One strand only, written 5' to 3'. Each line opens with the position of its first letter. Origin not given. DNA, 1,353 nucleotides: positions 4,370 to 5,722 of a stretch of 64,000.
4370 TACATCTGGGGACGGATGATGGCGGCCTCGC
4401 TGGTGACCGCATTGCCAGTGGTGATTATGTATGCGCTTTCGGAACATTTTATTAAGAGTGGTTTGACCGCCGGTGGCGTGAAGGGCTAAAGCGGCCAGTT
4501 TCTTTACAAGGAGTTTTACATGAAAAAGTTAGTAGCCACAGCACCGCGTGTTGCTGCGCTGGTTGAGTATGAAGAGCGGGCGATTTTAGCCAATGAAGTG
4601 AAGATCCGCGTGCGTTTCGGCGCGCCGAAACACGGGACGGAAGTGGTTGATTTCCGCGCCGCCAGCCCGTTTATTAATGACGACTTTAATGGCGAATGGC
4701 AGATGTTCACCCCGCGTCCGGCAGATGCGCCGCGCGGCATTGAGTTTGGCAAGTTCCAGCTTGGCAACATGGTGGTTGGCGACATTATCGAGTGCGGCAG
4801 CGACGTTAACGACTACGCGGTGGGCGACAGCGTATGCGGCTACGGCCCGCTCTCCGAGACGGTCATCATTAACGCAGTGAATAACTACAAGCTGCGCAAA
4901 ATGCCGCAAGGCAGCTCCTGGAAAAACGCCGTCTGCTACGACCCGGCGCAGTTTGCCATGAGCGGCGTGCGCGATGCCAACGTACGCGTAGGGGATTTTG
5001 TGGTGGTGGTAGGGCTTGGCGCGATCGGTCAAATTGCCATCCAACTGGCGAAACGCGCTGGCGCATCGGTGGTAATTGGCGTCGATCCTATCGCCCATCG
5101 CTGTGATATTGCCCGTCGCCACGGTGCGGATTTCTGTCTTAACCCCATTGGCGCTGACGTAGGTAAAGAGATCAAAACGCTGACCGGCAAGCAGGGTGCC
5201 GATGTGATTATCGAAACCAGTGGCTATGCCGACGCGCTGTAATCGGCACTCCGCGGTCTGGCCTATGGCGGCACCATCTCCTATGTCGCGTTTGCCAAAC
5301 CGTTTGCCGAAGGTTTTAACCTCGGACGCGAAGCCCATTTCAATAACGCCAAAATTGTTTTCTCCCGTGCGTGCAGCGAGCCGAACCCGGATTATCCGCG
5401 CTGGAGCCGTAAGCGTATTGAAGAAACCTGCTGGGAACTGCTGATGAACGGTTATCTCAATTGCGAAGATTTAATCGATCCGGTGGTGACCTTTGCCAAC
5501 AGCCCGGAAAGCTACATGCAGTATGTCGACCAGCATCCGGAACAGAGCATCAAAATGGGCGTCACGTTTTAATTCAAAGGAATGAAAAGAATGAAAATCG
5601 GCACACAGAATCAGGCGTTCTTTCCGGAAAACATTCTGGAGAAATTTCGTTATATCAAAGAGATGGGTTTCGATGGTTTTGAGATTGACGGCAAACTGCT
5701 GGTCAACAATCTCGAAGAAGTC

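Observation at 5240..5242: Premature TAA stop truncates ycjQ at codon 241 of 350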

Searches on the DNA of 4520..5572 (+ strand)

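Call 4: search_dna_similar(query=window:4520-5572:+, collection=ecoli_genomes, mode=near, max_rows=40)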
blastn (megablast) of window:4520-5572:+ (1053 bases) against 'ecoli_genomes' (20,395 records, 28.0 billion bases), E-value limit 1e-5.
Records with a match: 4985; places in all: 4987; records where one place covers at least 80% of the query: 4980.
Genomes with a match: 4985 of 5426; with a place that covers at least 80% of the query: 4980. Places per genome that has any: lowest 1, median 1, highest 2. On chromosomes: 4981 places; on plasmids: 6.
Best place of each record, by identity: >=99% 165; 95-99% 4715; 90-95% 105.
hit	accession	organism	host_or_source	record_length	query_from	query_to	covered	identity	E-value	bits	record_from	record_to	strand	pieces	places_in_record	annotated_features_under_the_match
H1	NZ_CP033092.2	Escherichia coli DSM 30083 = JCM 1649 = ATCC 11775 strain ...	-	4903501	1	1053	100%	100.0%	0e+0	1945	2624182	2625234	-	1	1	ycjQ: zinc-dependent alcohol dehydrogenase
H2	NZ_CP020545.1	Escherichia coli strain ZJ3920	Homo sapiens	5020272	1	1053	100%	100.0%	0e+0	1945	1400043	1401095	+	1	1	ycjQ: zinc-dependent alcohol dehydrogenase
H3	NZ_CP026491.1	Escherichia coli strain HS13-1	Homo sapiens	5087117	1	1053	100%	100.0%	0e+0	1945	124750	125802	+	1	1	ycjQ: zinc-dependent alcohol dehydrogenase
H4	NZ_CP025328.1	Escherichia coli strain ExPEC XM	Duck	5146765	1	1053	100%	100.0%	0e+0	1945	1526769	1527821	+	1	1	ycjQ: zinc-dependent alcohol dehydrogenase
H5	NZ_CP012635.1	Escherichia coli strain SF-088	Homo sapiens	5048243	1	1053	100%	100.0%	0e+0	1945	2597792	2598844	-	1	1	ycjQ: zinc-dependent alcohol dehydrogenase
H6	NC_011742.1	Escherichia coli S88 strain S88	-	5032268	1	1053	100%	100.0%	0e+0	1945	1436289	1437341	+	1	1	ycjQ: D-guloside 3-dehydrogenase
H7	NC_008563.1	Escherichia coli APEC O1 strain APEC O1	lesion site (lung) of a dead turkey ...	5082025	1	1053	100%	100.0%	0e+0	1945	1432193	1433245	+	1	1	ycjQ: zinc-dependent alcohol dehydrogenase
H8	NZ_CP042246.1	Escherichia coli strain PU-1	Swine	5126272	1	1053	100%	100.0%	0e+0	1945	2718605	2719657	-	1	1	ycjQ: zinc-dependent alcohol dehydrogenase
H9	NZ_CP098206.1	Escherichia coli strain Z0117EC0054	Canis lupus familiaris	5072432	1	1053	100%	100.0%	0e+0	1945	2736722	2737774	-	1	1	ycjQ: zinc-dependent alcohol dehydrogenase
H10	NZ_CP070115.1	Escherichia coli strain FDAARGOS_1298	Homo sapiens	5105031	1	1053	100%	100.0%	0e+0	1945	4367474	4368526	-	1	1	ycjQ: zinc-dependent alcohol dehydrogenase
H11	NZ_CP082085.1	Escherichia coli strain MS20653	Homo sapiens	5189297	1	1053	100%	100.0%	0e+0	1945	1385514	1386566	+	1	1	ycjQ: zinc-dependent alcohol dehydrogenase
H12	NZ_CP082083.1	Escherichia coli strain MS20654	Homo sapiens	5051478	1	1053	100%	100.0%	0e+0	1945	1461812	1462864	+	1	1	ycjQ: zinc-dependent alcohol dehydrogenase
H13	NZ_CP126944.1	Escherichia coli O1:K1:H7 strain APEC E16002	Gallus gallus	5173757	1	1053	100%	100.0%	0e+0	1945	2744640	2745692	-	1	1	ycjQ: zinc-dependent alcohol dehydrogenase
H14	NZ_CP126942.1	Escherichia coli O1:K1:H7 strain APEC E18006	Gallus gallus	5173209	1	1053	100%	100.0%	0e+0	1945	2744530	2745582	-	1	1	ycjQ: zinc-dependent alcohol dehydrogenase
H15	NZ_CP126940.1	Escherichia coli O2:K1:H7 strain APEC E18055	Gallus gallus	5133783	1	1053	100%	100.0%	0e+0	1945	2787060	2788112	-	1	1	ycjQ: zinc-dependent alcohol dehydrogenase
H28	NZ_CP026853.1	Escherichia coli strain MS7163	Homo sapiens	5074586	1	1053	100%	99.9%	0e+0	1940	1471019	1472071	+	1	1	ycjQ: zinc-dependent alcohol dehydrogenase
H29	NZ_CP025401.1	Escherichia coli strain MS8345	Homo sapiens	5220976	1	1053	100%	99.9%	0e+0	1940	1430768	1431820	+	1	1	ycjQ: zinc-dependent alcohol dehydrogenase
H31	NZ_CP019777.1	Escherichia coli NU14 strain NU14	Homo sapiens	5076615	1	1053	100%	99.9%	0e+0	1940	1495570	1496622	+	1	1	ycjQ: zinc-dependent alcohol dehydrogenase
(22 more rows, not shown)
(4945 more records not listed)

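Call 5: get_annotated_region(hit=H1, flank=6000)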
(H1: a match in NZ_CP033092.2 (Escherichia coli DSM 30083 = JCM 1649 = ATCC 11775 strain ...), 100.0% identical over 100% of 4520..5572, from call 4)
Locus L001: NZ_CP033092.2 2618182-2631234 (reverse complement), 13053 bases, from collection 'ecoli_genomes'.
description: Escherichia coli DSM 30083 = JCM 1649 = ATCC 11775 chromosome, complete genome
organism: Escherichia coli DSM 30083 = JCM 1649 = ATCC 11775 strain ATCC 11775 (NCBI taxid 866789)
replicon: chromosome; assembly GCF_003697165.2
host: -; source: -; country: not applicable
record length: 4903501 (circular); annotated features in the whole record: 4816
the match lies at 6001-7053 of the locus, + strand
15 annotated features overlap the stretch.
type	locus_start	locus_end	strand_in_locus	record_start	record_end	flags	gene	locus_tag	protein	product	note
CDS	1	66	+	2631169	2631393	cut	pspB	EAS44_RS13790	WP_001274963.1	envelope stress response membrane protein PspB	-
CDS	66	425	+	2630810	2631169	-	pspC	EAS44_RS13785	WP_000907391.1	envelope stress response membrane protein PspC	-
CDS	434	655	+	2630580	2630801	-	pspD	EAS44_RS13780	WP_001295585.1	phage shock protein PspD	-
CDS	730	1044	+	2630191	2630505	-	pspE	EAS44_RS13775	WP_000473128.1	thiosulfate sulfurtransferase PspE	-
CDS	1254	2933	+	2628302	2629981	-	ycjM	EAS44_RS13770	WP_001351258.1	glucosylglycerate phosphorylase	-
CDS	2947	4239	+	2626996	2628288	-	ycjN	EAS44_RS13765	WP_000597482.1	ABC transporter substrate-binding protein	-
CDS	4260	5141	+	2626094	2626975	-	ycjO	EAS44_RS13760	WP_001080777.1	carbohydrate ABC transporter permease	-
CDS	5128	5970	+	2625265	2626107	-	ycjP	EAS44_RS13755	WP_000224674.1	carbohydrate ABC transporter permease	-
CDS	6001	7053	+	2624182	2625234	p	ycjQ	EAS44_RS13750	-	zinc-dependent alcohol dehydrogenase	internal stop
CDS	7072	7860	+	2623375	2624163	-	ycjR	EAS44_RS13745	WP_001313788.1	sugar phosphate isomerase/epimerase family protein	-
CDS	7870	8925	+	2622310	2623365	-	ycjS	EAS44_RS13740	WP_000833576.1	Gfo/Idh/MocA family protein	-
CDS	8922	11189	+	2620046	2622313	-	ycjT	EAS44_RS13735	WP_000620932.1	kojibiose phosphorylase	-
CDS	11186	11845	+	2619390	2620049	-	pgmB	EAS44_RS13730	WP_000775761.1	beta-phosphoglucomutase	-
CDS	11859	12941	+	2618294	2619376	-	-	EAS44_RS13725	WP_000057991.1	ABC transporter ATP-binding protein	-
CDS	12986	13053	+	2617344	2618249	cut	ompG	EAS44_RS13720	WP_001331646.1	monomeric porin OmpG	-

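Call 6: get_annotated_region(hit=H6, flank=1500)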
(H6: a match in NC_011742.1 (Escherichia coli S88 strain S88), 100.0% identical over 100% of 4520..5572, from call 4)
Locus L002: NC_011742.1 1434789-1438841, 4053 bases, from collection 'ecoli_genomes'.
description: Escherichia coli S88, complete sequence
organism: Escherichia coli S88 strain S88 (NCBI taxid 585035)
replicon: chromosome; assembly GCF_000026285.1
host: -; source: -; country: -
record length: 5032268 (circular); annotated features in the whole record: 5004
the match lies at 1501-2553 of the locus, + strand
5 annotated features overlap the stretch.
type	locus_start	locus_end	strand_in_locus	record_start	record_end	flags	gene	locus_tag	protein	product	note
CDS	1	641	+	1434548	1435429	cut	ycjO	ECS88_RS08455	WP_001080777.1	carbohydrate ABC transporter permease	-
CDS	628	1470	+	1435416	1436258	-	ycjP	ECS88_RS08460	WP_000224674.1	carbohydrate ABC transporter permease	-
CDS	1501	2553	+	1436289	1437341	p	ycjQ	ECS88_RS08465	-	D-guloside 3-dehydrogenase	internal stop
CDS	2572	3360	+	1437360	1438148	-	ycjR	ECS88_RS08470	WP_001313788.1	3-dehydro-D-guloside 4-epimerase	-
CDS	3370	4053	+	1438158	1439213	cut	ycjS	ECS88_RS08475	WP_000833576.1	D-glucoside 3-dehydrogenase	-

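Call 7: search_dna_similar(query=window:5220-5260:+, collection=ecoli_genomes, mode=near, max_evalue=10, max_rows=60, rows=spread)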
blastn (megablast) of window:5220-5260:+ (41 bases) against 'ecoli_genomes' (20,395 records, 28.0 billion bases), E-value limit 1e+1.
Records with a match: 32; places in all: 32; records where one place covers at least 80% of the query: 32.
Genomes with a match: 32 of 5426; with a place that covers at least 80% of the query: 32. Places per genome that has any: lowest 1, median 1, highest 1. On chromosomes: 32 places; on plasmids: 0.
Best place of each record, by identity: >=99% 32.
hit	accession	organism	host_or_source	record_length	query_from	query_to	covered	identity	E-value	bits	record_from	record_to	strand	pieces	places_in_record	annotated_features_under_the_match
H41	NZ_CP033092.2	Escherichia coli DSM 30083 = JCM 1649 = ATCC 11775 strain ...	-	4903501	1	41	100%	100.0%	3e-12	77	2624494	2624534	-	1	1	ycjQ: zinc-dependent alcohol dehydrogenase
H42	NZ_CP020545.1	Escherichia coli strain ZJ3920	Homo sapiens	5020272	1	41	100%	100.0%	3e-12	77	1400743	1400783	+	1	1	ycjQ: zinc-dependent alcohol dehydrogenase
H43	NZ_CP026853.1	Escherichia coli strain MS7163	Homo sapiens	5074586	1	41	100%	100.0%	3e-12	77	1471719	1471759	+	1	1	ycjQ: zinc-dependent alcohol dehydrogenase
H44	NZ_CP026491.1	Escherichia coli strain HS13-1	Homo sapiens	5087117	1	41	100%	100.0%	3e-12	77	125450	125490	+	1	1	ycjQ: zinc-dependent alcohol dehydrogenase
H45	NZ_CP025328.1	Escherichia coli strain ExPEC XM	Duck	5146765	1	41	100%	100.0%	3e-12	77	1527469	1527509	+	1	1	ycjQ: zinc-dependent alcohol dehydrogenase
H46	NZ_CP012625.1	Escherichia coli strain SF-468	Homo sapiens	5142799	1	41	100%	100.0%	3e-12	77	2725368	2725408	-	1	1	ycjQ: zinc-dependent alcohol dehydrogenase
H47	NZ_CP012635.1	Escherichia coli strain SF-088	Homo sapiens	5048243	1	41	100%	100.0%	3e-12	77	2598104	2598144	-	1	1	ycjQ: zinc-dependent alcohol dehydrogenase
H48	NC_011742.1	Escherichia coli S88 strain S88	-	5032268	1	41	100%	100.0%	3e-12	77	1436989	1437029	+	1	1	ycjQ: D-guloside 3-dehydrogenase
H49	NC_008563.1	Escherichia coli APEC O1 strain APEC O1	lesion site (lung) of a dead turkey ...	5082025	1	41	100%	100.0%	3e-12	77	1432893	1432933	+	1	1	ycjQ: zinc-dependent alcohol dehydrogenase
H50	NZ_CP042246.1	Escherichia coli strain PU-1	Swine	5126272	1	41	100%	100.0%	3e-12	77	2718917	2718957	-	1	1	ycjQ: zinc-dependent alcohol dehydrogenase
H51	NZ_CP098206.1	Escherichia coli strain Z0117EC0054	Canis lupus familiaris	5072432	1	41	100%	100.0%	3e-12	77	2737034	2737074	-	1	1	ycjQ: zinc-dependent alcohol dehydrogenase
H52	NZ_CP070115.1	Escherichia coli strain FDAARGOS_1298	Homo sapiens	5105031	1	41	100%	100.0%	3e-12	77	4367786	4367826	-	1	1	ycjQ: zinc-dependent alcohol dehydrogenase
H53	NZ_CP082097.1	Escherichia coli strain MS15052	Homo sapiens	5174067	1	41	100%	100.0%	3e-12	77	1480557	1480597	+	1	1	ycjQ: zinc-dependent alcohol dehydrogenase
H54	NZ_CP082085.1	Escherichia coli strain MS20653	Homo sapiens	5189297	1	41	100%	100.0%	3e-12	77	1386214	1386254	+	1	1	ycjQ: zinc-dependent alcohol dehydrogenase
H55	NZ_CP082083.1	Escherichia coli strain MS20654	Homo sapiens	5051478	1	41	100%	100.0%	3e-12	77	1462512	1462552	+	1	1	ycjQ: zinc-dependent alcohol dehydrogenase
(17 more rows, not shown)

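Call 9: get_annotated_region(hit=H31, flank=6000)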
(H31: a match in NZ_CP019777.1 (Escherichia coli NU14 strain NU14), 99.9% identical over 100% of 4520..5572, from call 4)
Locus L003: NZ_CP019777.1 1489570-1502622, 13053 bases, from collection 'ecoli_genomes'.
description: Escherichia coli NU14 chromosome, complete genome
organism: Escherichia coli NU14 strain NU14 (NCBI taxid 569579)
replicon: chromosome; assembly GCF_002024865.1
host: Homo sapiens; source: urine; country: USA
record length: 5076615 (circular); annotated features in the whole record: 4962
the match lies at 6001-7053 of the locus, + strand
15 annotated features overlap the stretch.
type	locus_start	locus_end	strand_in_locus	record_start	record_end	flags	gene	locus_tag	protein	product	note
CDS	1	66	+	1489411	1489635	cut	pspB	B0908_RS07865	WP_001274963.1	envelope stress response membrane protein PspB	-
CDS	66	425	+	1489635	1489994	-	pspC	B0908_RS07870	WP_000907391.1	envelope stress response membrane protein PspC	-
CDS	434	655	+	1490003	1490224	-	pspD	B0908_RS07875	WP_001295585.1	phage shock protein PspD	-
CDS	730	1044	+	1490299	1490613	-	pspE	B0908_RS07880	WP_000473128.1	thiosulfate sulfurtransferase PspE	-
CDS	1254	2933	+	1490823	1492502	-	ycjM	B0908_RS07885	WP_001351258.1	glucosylglycerate phosphorylase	-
CDS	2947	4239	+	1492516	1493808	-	ycjN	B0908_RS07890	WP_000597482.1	ABC transporter substrate-binding protein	-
CDS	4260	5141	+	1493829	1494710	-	ycjO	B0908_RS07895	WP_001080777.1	carbohydrate ABC transporter permease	-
CDS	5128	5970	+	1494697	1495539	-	ycjP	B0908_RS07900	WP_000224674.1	carbohydrate ABC transporter permease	-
CDS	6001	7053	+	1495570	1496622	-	ycjQ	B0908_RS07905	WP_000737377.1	zinc-dependent alcohol dehydrogenase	-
CDS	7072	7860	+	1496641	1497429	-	ycjR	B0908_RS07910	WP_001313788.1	sugar phosphate isomerase/epimerase family protein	-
CDS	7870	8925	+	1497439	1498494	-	ycjS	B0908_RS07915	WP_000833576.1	Gfo/Idh/MocA family protein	-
CDS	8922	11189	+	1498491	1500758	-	ycjT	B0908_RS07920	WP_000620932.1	kojibiose phosphorylase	-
CDS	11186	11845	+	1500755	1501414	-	pgmB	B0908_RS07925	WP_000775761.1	beta-phosphoglucomutase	-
CDS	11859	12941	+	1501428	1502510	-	-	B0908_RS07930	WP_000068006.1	ABC transporter ATP-binding protein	-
CDS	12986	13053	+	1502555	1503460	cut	ompG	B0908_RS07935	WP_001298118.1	monomeric porin OmpG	-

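Call 46: get_annotated_region(hit=H29, flank=300)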
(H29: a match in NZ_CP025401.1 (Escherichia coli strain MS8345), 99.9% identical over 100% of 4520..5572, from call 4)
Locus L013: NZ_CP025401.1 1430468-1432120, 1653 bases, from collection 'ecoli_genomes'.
description: Escherichia coli strain MS8345 chromosome, complete genome
organism: Escherichia coli strain MS8345 (NCBI taxid 562)
replicon: chromosome; assembly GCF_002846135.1
host: Homo sapiens; source: Respiratory secretions; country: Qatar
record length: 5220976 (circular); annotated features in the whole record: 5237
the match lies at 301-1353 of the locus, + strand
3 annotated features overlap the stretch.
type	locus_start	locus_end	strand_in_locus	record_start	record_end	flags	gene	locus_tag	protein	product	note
CDS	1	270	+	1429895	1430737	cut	ycjP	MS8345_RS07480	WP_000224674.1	carbohydrate ABC transporter permease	-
CDS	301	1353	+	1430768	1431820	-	ycjQ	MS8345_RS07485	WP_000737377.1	zinc-dependent alcohol dehydrogenase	-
CDS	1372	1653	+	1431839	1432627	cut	ycjR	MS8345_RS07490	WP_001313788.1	sugar phosphate isomerase/epimerase family protein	-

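Call 47: get_annotated_region(hit=H28, flank=300)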
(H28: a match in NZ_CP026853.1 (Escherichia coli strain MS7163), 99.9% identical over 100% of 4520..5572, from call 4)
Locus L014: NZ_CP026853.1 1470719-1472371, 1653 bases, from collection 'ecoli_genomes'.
description: Escherichia coli strain MS7163 chromosome, complete genome
organism: Escherichia coli strain MS7163 (NCBI taxid 562)
replicon: chromosome; assembly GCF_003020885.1
host: Homo sapiens; source: urine; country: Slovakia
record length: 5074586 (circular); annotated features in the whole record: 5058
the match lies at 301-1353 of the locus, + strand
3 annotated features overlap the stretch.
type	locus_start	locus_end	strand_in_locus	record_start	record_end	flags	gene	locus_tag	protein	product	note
CDS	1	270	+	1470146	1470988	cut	ycjP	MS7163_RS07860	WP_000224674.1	carbohydrate ABC transporter permease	-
CDS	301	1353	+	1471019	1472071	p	ycjQ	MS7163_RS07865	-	zinc-dependent alcohol dehydrogenase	internal stop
CDS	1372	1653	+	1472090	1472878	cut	ycjR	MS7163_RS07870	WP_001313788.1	sugar phosphate isomerase/epimerase family protein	-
